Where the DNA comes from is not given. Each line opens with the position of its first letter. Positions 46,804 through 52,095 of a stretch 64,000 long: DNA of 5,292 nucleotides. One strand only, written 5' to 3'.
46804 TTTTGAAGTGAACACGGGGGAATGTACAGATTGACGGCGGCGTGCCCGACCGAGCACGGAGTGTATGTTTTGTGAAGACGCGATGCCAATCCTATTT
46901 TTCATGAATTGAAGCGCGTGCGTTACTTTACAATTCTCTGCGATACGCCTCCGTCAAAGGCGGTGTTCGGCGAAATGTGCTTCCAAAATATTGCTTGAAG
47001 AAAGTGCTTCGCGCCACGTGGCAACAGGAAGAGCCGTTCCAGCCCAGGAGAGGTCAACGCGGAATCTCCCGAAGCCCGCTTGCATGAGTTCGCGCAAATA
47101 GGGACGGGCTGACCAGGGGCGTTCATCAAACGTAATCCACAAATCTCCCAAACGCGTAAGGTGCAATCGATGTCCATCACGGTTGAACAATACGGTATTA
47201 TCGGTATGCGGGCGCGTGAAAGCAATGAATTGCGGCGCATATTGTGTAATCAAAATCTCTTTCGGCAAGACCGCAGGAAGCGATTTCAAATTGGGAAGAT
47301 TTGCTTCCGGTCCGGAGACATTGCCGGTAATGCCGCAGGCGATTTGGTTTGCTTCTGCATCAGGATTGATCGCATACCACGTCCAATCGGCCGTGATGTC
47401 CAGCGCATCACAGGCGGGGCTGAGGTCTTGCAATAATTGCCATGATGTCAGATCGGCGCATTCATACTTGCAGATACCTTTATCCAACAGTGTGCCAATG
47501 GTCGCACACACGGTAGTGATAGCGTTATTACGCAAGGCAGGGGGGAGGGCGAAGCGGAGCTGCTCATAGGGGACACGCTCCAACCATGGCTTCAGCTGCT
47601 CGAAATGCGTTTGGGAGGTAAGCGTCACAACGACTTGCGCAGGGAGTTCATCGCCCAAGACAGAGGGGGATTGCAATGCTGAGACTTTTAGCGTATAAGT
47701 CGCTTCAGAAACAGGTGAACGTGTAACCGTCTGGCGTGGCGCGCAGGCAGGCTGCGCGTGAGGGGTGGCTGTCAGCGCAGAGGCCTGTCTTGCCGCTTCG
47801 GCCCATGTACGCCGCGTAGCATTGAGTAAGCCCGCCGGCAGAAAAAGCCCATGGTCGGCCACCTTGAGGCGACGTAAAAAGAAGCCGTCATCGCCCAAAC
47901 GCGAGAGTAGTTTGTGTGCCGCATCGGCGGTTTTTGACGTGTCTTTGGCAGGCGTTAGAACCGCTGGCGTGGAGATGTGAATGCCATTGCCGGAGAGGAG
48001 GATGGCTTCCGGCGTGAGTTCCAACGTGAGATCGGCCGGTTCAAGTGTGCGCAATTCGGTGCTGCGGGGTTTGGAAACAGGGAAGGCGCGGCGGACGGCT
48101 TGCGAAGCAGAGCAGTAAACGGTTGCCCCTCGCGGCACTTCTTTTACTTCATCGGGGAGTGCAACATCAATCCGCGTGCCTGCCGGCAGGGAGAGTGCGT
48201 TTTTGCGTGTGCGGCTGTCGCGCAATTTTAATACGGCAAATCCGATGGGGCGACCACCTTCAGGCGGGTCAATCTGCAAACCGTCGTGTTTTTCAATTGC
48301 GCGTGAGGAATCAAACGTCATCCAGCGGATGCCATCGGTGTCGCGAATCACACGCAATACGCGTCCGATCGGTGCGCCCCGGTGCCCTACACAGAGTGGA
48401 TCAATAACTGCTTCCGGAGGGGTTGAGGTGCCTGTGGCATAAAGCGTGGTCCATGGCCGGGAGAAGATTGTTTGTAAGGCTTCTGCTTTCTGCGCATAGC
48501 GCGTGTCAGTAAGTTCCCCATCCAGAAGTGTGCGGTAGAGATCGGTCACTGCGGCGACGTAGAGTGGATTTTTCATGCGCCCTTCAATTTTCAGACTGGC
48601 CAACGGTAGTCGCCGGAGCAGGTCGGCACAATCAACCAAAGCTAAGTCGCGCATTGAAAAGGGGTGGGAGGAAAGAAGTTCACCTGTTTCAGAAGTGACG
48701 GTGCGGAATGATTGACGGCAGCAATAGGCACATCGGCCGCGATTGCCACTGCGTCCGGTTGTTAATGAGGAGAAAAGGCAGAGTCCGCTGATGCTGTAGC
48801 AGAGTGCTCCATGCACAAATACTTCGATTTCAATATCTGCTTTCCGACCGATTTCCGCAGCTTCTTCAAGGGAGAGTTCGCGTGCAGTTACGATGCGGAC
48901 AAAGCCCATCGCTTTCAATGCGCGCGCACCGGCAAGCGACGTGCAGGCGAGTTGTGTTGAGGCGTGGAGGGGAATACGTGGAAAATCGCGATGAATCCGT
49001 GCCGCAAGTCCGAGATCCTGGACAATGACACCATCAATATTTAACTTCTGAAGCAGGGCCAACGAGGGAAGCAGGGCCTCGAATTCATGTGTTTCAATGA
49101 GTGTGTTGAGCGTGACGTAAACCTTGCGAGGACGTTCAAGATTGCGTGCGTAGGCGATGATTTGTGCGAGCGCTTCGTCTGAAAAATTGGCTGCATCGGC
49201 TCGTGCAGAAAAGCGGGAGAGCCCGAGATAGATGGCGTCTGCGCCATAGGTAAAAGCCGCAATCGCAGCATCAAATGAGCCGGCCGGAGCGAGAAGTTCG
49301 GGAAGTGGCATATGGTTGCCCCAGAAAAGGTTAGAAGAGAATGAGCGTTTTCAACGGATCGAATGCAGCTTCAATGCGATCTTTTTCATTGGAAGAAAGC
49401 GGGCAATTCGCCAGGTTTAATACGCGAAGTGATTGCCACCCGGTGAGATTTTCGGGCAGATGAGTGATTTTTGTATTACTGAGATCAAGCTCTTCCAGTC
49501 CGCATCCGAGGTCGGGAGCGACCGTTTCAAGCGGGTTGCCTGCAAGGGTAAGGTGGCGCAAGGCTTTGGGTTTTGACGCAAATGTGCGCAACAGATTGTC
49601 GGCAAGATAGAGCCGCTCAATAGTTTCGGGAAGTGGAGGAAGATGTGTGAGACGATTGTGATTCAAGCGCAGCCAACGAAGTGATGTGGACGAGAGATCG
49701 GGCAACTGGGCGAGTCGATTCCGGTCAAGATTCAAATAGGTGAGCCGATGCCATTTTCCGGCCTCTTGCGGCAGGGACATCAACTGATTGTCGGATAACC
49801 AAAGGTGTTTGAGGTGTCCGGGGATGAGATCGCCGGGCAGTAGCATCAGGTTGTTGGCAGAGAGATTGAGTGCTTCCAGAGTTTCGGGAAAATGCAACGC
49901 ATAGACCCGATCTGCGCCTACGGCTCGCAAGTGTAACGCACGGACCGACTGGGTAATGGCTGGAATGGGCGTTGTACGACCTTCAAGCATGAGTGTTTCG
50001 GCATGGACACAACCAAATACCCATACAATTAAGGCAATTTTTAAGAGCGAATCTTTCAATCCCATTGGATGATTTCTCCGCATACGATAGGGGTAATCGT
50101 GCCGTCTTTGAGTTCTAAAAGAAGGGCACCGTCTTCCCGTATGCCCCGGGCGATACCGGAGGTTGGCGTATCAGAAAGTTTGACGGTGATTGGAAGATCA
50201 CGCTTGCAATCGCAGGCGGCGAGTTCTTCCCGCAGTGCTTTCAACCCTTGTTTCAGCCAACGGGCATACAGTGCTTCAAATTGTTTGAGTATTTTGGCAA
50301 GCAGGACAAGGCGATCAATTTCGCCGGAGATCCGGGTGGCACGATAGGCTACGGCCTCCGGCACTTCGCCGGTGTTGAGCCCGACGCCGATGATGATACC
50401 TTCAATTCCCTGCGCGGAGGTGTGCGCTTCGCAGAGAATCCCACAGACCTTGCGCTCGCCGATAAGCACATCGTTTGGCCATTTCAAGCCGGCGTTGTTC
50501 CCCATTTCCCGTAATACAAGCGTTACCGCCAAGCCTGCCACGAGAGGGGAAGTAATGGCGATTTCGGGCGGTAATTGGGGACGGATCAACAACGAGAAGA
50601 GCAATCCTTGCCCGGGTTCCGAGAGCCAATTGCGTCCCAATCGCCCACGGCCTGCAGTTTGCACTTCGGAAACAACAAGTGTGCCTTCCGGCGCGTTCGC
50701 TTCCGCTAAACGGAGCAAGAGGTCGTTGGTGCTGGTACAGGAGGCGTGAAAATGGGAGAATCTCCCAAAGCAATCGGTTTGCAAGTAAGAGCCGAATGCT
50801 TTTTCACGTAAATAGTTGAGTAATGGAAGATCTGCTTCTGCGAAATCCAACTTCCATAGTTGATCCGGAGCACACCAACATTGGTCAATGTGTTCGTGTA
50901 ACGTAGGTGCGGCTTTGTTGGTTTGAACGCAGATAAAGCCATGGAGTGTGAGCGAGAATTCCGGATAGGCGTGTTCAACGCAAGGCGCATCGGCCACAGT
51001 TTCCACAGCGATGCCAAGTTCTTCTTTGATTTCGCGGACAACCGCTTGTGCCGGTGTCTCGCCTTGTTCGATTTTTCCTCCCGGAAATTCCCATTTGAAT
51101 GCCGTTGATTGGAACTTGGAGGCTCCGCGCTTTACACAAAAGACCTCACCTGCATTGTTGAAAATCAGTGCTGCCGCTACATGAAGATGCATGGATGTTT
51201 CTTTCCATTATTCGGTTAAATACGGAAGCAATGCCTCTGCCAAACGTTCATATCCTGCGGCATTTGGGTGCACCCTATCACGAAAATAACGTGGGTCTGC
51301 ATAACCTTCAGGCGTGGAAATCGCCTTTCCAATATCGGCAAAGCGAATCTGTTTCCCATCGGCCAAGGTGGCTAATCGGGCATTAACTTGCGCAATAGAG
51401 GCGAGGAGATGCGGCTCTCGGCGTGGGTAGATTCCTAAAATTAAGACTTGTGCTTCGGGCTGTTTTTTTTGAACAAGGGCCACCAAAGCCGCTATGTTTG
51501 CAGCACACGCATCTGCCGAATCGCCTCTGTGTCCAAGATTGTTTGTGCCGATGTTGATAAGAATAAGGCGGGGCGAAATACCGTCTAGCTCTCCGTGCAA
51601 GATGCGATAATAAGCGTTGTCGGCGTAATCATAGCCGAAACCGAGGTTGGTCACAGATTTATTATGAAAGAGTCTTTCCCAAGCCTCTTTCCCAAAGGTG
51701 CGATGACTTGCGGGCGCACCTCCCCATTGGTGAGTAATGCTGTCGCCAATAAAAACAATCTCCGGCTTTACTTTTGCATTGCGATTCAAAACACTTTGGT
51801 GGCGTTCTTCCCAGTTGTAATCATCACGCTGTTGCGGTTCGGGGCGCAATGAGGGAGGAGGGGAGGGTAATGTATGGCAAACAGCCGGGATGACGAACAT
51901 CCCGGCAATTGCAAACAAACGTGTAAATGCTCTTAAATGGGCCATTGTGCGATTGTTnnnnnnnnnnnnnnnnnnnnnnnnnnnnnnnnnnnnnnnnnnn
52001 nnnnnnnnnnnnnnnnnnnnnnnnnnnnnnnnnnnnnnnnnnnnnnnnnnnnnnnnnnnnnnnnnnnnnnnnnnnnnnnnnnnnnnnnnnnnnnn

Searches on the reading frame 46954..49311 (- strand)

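Call 17: search_protein_families(library=pfam, proteins=[window:46954-49311:-])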
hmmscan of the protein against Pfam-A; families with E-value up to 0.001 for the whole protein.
window:46954-49311:- (785 aa): 2 families
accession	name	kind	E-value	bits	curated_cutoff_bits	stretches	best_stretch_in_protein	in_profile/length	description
PF01136.24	Peptidase_U32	-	1.5e-63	214.7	22.4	1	81-295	5-230/233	Peptidase family U32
PF12392.13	DUF3656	-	1.2e-08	36.1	22.1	1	427-510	38-107/109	Collagenase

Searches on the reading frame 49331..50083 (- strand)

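Call 64: search_protein_families(library=pfam, proteins=[window:49331-50083:-], max_evalue=0.00001)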
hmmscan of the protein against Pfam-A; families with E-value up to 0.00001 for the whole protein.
window:49331-50083:- (250 aa): 3 families
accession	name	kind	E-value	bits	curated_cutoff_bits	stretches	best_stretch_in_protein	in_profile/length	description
PF12799.13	LRR_4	-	8.9e-19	67.5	27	1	90-131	2-43/44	Leucine Rich repeats (2 copies)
PF00560.39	LRR_1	-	1.1e-17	60.7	20.6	0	196-214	2-21/23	Leucine Rich Repeat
PF13855.12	LRR_8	-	1.4e-17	63.6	27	1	90-145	2-61/61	Leucine rich repeat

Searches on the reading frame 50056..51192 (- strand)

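Call 64: search_protein_families(library=pfam, proteins=[window:50056-51192:-], max_evalue=0.00001)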
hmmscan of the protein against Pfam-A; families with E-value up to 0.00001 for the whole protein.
window:50056-51192:- (378 aa): 4 families
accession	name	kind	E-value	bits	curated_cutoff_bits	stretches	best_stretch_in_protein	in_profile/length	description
PF00293.34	NUDIX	-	5.4e-21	75.4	21.1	1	5-125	5-131/134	NUDIX domain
PF03099.24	BPL_LplA_LipB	-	9.8e-20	71.3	21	1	152-273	5-133/133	Biotin/lipoate A/B protein ligase family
PF14815.12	NUDIX_4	-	4.7e-17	62.2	35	1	7-126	2-112/113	NUDIX domain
PF02237.23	BPL_C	-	2.4e-07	31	21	1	334-375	5-46/48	Biotin protein ligase C terminal domain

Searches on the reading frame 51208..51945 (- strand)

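Call 65: search_protein_families(library=pfam, proteins=[window:51208-51945:-], max_evalue=0.00001)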
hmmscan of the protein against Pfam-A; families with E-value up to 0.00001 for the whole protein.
window:51208-51945:- (245 aa): 3 families
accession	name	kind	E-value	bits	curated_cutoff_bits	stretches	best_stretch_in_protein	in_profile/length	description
PF13472.12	Lipase_GDSL_2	-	8.7e-27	95.2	32.9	1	65-234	1-178/178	GDSL-like Lipase/Acylhydrolase family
PF00657.28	Lipase_GDSL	-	2.2e-11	44.7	23.6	1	63-239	1-208/208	GDSL-like Lipase/Acylhydrolase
PF04311.20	DUF459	-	6.2e-06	26.1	27.2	0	40-95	42-95/197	Protein of unknown function (DUF459)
